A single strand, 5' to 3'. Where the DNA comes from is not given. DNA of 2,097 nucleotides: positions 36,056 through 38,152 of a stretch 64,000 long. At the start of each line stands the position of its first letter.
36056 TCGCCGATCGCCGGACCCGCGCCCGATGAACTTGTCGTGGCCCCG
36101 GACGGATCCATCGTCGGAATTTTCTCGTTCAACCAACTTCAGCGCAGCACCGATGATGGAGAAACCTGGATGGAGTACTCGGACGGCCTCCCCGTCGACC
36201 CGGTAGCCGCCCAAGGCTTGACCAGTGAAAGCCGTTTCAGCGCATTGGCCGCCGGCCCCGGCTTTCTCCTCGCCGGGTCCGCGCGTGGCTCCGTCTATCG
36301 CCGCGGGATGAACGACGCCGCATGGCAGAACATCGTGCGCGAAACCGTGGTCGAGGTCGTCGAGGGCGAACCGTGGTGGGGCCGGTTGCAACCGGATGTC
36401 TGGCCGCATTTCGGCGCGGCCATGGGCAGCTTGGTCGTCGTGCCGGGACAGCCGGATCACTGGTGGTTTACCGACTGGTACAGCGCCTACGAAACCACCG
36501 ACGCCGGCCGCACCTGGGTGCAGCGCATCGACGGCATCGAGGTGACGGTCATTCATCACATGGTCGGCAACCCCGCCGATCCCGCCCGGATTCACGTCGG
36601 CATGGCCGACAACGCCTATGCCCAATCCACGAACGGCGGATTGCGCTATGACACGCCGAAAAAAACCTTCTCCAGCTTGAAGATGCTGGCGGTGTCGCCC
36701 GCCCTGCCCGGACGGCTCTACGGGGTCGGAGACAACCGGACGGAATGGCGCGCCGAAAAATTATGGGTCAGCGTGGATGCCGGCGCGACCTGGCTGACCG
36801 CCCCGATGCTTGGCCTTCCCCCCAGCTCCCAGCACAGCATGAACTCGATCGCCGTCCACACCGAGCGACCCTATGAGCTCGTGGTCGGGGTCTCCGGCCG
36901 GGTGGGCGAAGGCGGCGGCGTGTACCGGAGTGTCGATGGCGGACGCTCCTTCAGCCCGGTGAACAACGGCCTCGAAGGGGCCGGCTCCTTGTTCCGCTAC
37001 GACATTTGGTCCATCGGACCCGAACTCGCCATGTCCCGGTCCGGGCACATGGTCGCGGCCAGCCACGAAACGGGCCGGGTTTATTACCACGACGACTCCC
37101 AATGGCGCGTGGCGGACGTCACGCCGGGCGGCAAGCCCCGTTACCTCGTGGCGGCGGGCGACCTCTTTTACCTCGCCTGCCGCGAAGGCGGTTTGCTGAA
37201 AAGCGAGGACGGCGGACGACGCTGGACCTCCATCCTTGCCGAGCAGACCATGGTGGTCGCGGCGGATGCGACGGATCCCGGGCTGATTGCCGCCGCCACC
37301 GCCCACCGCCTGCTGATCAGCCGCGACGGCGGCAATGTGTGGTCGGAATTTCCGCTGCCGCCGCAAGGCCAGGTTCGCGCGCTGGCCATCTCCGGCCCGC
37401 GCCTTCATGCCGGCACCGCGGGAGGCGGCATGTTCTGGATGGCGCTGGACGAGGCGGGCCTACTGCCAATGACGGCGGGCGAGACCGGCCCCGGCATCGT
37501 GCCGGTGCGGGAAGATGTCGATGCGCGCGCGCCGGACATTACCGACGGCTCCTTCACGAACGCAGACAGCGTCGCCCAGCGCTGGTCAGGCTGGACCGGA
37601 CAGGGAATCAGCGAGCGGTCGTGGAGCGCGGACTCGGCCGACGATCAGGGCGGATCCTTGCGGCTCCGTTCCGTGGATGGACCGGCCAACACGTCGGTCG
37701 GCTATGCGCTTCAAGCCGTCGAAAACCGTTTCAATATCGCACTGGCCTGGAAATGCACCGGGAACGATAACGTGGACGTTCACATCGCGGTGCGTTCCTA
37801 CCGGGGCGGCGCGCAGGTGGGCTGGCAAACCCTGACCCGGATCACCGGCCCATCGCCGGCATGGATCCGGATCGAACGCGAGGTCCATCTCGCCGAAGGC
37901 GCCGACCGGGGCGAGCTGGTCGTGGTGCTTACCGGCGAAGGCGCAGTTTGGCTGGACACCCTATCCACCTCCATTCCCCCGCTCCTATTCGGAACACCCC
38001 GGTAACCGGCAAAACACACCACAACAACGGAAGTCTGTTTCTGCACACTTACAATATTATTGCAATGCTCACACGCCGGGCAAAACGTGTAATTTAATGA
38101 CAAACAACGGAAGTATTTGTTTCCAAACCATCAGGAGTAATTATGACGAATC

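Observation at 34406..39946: An unassigned domain of about 225 aa (DGDRT-NPAW ... IRYDNI) in three adjacent genes with three different fates: enzyme-fused, free secreted, and PEP-CTERM-anchored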

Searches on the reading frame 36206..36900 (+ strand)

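Call 75: search_solved_structures(query=window:36206-36900:+, max_evalue=10, show_alignments=3)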
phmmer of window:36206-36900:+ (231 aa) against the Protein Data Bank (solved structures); distinct sequences matched with E-value up to 10: 6.
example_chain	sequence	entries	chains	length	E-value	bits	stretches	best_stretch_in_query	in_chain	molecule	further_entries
1rhf_A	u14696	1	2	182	0.17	14.5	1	60-115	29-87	Tyrosine-protein kinase receptor TYRO3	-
5jbd_A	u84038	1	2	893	0.41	13.2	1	54-107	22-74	Inactive glucansucrase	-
7xy1_A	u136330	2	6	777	0.99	12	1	8-67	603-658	Tail fiber protein | phage type I tail fiber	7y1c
1k12_A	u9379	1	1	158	1.3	11.6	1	74-125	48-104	LECTIN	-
5jbf_A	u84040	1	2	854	1.7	11.2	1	63-107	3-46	Inactive glucansucrase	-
5jbe_A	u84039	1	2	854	1.7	11.2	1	63-107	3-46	Inactive glucansucrase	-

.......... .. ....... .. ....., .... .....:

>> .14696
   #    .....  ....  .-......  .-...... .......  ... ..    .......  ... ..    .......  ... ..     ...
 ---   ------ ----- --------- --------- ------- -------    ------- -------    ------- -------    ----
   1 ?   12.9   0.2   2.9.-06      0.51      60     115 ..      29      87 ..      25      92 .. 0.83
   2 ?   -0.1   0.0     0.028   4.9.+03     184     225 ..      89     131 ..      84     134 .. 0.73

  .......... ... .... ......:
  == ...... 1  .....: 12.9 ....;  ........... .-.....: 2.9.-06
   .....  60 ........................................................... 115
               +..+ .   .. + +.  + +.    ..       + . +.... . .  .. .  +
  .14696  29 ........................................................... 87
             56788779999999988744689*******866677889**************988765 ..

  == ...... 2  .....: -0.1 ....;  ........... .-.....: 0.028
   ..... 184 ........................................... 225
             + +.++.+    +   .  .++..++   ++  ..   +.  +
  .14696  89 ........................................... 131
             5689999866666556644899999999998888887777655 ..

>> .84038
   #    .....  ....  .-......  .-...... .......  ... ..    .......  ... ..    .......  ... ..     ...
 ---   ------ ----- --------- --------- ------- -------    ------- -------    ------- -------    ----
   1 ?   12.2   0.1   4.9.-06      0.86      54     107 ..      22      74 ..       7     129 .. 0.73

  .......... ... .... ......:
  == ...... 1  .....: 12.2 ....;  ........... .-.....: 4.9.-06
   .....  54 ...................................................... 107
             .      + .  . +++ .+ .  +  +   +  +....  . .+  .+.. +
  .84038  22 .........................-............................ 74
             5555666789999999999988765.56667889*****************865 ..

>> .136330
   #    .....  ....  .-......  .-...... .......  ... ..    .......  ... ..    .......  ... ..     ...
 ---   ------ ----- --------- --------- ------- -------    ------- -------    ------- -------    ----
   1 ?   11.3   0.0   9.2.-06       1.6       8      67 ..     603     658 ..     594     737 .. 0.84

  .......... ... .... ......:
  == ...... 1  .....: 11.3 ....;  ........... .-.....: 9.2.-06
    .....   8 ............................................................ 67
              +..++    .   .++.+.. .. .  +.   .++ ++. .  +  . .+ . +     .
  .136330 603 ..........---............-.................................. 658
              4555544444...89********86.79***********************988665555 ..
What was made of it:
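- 35450..37453 (+): GH74-like BNR/Asp-box double propeller. Candidate catalytic Asp residues are D385 (SYVDVGG) and D690 (FTDWYS). D690 is inferred only from internal pseudo-symmetry; no GH74 alignment was obtained for the second half (call 75).
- On GH74 (fused propeller of gene 1): The second Asp could not be aligned (call 75) and is inferred at D690 from internal symmetry.
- Closest known: GH74 xyloglucanases. Different: The second catalytic Asp is not alignable (call 75).
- Tried and rejected: Second GH74 catalytic Asp: a PDB search with the second propeller half gave no GH74 alignment (call 75).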

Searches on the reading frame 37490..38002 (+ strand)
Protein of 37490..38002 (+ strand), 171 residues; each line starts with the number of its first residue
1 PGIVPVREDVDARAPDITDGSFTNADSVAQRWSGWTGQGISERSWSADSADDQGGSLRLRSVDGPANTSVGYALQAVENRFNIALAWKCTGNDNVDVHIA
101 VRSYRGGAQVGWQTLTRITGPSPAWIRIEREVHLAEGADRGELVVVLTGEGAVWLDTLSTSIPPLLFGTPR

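Call 65: search_solved_structures(query=window:37490-38002:+, max_evalue=1)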
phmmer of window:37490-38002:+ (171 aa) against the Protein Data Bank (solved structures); distinct sequences matched with E-value up to 1: 1.
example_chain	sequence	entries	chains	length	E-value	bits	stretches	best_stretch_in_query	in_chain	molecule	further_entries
3qbm_A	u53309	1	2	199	0.69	12.9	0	32-96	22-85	TetR transcriptional regulator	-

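Call 71: search_protein_families(library=pfam, proteins=[window:37490-38002:+], max_evalue=1)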
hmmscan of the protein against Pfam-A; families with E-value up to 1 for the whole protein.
window:37490-38002:+ (171 aa): 0 families
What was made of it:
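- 37535..38002 (+): Unassigned C-terminal ~155 aa of gene 1. No Pfam or PDB sequence hit (calls 65, 71).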
